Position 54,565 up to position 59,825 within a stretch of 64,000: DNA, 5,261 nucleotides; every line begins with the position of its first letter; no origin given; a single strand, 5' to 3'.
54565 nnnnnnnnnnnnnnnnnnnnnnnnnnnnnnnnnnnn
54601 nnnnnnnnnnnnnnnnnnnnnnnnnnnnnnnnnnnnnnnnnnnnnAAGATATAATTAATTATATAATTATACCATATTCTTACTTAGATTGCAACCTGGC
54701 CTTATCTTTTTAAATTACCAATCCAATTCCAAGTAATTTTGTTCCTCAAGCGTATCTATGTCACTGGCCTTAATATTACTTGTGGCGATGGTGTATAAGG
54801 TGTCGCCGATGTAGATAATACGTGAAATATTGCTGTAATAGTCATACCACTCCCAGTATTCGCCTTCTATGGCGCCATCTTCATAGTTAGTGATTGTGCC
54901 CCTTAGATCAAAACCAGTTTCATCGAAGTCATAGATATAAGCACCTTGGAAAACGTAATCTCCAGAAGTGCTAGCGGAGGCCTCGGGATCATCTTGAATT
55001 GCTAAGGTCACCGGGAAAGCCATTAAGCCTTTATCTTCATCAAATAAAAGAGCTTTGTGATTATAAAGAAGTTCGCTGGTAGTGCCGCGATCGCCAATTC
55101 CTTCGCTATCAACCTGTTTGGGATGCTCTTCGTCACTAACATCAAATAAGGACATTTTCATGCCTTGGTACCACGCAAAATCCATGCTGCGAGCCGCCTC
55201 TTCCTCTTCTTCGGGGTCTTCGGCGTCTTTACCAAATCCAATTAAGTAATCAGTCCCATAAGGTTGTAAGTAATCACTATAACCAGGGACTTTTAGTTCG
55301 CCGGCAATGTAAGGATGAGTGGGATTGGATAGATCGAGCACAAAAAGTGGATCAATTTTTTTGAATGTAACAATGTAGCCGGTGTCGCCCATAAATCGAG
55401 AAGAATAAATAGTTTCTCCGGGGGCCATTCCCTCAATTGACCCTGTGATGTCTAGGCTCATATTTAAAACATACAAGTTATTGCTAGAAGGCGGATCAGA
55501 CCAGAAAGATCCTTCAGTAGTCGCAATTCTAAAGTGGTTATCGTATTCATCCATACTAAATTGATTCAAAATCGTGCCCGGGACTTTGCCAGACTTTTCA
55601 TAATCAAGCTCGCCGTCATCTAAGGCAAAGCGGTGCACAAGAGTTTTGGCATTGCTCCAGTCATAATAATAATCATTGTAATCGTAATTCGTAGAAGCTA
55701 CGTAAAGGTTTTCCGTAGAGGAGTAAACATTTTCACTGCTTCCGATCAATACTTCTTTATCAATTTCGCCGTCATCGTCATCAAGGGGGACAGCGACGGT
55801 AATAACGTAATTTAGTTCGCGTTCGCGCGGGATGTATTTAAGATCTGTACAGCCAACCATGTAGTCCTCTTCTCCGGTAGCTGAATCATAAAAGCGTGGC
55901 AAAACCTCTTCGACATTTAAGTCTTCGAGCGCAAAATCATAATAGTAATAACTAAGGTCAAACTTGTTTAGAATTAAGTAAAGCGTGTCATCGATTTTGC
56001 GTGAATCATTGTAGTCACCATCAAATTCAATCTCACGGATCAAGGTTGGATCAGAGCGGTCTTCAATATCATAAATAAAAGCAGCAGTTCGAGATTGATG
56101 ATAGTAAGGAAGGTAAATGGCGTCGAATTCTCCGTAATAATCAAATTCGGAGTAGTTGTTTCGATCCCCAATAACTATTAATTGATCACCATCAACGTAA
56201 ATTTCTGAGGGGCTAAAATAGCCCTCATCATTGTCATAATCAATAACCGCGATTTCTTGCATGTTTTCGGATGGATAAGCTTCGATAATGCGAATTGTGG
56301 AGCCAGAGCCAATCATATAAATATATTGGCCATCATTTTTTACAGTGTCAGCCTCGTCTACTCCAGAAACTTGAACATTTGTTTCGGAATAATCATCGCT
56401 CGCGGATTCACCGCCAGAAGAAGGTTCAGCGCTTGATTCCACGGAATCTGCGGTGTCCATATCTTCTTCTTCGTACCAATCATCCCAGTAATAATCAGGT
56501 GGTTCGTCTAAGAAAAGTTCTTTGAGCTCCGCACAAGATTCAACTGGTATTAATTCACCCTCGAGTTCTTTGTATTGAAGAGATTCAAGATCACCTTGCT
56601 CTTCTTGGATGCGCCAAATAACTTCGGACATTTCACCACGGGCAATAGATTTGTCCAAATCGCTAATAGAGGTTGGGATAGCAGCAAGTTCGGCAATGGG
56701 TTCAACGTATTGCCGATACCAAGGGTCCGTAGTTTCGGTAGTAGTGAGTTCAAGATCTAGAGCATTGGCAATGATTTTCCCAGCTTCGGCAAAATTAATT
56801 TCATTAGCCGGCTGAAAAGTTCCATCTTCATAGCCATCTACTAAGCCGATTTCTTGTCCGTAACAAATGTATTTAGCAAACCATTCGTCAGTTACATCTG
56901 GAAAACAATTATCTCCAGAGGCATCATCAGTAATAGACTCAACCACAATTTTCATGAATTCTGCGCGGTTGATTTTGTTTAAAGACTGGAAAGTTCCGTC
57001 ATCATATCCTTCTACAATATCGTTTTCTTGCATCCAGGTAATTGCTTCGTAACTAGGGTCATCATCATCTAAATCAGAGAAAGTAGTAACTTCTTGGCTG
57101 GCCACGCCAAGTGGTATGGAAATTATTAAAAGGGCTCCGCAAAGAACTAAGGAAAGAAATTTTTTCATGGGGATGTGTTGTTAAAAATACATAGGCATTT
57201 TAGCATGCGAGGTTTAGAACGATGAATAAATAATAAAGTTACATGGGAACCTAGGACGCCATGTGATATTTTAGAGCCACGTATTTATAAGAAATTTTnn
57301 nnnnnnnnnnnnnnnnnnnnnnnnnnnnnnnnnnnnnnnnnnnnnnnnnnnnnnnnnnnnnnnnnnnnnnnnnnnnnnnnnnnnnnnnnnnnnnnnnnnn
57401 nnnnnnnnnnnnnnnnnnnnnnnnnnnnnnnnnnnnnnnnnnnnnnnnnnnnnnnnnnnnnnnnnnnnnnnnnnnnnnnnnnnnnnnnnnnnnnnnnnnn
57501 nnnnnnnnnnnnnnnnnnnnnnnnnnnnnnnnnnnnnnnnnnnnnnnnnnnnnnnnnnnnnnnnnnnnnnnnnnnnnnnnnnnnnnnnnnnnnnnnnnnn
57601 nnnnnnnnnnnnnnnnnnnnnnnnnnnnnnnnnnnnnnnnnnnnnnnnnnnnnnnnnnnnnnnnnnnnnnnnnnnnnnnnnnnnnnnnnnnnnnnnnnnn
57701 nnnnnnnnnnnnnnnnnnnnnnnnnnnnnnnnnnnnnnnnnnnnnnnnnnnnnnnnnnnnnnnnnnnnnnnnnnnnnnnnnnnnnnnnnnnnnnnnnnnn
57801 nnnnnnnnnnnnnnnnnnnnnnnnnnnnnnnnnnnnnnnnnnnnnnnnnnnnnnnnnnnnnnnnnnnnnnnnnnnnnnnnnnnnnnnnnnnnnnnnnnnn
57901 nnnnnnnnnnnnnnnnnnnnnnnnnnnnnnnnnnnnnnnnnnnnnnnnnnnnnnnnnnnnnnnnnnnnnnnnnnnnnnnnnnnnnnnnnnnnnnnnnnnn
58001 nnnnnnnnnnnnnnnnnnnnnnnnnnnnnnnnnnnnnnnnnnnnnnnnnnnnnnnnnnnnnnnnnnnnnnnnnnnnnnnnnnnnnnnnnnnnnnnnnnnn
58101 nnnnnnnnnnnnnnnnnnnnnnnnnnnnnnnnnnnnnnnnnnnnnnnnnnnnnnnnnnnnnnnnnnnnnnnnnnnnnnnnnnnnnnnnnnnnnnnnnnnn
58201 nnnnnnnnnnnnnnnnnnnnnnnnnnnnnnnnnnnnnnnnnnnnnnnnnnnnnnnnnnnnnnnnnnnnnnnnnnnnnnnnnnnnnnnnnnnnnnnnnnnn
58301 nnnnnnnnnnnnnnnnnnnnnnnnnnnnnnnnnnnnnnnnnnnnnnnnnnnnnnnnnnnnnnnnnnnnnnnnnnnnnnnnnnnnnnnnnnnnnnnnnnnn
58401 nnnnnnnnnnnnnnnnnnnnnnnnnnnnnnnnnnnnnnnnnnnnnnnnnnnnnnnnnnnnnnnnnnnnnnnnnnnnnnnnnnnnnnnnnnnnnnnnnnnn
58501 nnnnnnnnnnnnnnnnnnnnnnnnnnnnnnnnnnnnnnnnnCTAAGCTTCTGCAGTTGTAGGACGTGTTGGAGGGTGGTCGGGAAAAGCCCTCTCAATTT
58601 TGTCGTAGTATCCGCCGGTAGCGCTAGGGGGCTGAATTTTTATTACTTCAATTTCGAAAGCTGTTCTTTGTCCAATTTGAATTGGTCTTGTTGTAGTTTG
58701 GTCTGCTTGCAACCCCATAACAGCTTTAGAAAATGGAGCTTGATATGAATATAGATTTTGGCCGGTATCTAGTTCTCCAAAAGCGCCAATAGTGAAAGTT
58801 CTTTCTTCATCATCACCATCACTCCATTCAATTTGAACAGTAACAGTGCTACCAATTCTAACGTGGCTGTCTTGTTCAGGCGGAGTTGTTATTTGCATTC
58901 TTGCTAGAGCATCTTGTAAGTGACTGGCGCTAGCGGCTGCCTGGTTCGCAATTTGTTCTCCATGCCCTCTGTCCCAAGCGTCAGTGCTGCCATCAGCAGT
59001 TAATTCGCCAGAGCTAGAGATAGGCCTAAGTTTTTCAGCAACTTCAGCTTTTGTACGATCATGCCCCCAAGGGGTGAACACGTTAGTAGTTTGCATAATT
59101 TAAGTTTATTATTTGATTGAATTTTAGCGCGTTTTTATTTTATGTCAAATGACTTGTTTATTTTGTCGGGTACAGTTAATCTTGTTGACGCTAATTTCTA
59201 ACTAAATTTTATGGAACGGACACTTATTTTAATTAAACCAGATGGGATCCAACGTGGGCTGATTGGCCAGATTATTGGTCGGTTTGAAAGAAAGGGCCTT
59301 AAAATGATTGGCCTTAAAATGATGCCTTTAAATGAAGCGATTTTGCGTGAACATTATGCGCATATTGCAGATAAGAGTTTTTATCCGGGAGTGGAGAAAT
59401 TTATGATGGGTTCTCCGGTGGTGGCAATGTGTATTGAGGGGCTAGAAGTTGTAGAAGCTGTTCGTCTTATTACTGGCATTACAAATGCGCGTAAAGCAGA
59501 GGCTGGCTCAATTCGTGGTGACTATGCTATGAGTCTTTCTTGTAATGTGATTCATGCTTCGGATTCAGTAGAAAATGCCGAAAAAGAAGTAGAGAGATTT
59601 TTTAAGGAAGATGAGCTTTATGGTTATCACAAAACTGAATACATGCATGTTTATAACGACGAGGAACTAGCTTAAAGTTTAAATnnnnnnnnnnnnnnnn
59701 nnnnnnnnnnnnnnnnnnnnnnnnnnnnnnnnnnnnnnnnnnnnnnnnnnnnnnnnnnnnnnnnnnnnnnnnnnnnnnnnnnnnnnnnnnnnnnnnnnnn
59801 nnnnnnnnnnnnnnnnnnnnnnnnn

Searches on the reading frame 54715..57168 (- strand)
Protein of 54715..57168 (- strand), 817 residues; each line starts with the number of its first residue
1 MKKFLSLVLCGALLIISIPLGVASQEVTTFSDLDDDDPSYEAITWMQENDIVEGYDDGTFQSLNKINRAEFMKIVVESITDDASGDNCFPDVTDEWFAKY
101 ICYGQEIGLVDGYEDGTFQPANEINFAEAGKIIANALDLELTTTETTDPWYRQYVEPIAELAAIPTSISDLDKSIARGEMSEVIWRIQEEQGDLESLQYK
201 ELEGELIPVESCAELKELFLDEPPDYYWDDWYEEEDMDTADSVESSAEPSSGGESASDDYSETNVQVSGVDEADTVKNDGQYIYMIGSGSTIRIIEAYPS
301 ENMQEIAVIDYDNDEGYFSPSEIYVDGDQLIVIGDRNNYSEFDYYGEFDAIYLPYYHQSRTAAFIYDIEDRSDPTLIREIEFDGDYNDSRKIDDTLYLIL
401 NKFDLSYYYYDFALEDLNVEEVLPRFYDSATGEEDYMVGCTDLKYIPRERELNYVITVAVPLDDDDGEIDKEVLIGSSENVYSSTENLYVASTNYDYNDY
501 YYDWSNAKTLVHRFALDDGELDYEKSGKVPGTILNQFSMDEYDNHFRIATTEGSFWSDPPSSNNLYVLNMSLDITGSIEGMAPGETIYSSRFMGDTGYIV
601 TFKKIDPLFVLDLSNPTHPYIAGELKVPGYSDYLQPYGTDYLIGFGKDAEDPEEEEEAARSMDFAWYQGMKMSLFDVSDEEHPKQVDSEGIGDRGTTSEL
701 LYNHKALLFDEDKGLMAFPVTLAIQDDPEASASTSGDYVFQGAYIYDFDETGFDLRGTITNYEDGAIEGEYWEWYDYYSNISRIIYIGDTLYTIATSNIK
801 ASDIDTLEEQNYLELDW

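Call 87: search_protein_families(library=pfam, max_evalue=0.0001, proteins=[window:54715-57168:-])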
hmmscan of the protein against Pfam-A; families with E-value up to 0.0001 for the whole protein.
window:54715-57168:- (817 aa): 2 families
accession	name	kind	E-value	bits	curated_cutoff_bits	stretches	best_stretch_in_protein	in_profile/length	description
PF09826.15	Beta_propel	-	4.5e-164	547.4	22.4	1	260-807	1-495/495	Beta propeller domain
PF00395.25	SLH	-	4.3e-17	62.3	20.8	2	29-71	1-43/44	S-layer homology domain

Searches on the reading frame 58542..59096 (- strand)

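Call 88: search_protein_families(library=pfam, max_evalue=0.0001, proteins=[window:58542-59096:-])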
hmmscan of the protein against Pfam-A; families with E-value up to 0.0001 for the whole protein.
window:58542-59096:- (184 aa): 1 family
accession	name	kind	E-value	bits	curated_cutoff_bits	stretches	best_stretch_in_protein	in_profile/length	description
PF01272.25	GreA_GreB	-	1.8e-09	37.9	26.9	1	75-152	2-75/77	Transcription elongation factor, GreA/GreB, C-term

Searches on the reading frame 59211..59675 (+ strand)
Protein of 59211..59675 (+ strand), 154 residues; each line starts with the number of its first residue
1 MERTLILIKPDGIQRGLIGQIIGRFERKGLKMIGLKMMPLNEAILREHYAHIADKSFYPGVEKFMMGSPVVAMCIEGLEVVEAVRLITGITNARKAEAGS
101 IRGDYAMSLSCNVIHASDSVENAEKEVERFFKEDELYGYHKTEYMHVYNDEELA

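Call 88: search_protein_families(library=pfam, max_evalue=0.0001, proteins=[window:59211-59675:+])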
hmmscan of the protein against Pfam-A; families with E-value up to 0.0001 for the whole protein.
window:59211-59675:+ (154 aa): 1 family
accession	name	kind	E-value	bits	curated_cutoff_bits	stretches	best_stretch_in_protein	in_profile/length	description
PF00334.24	NDK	-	7.8e-49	165.4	27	1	2-135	1-134/135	Nucleoside diphosphate kinase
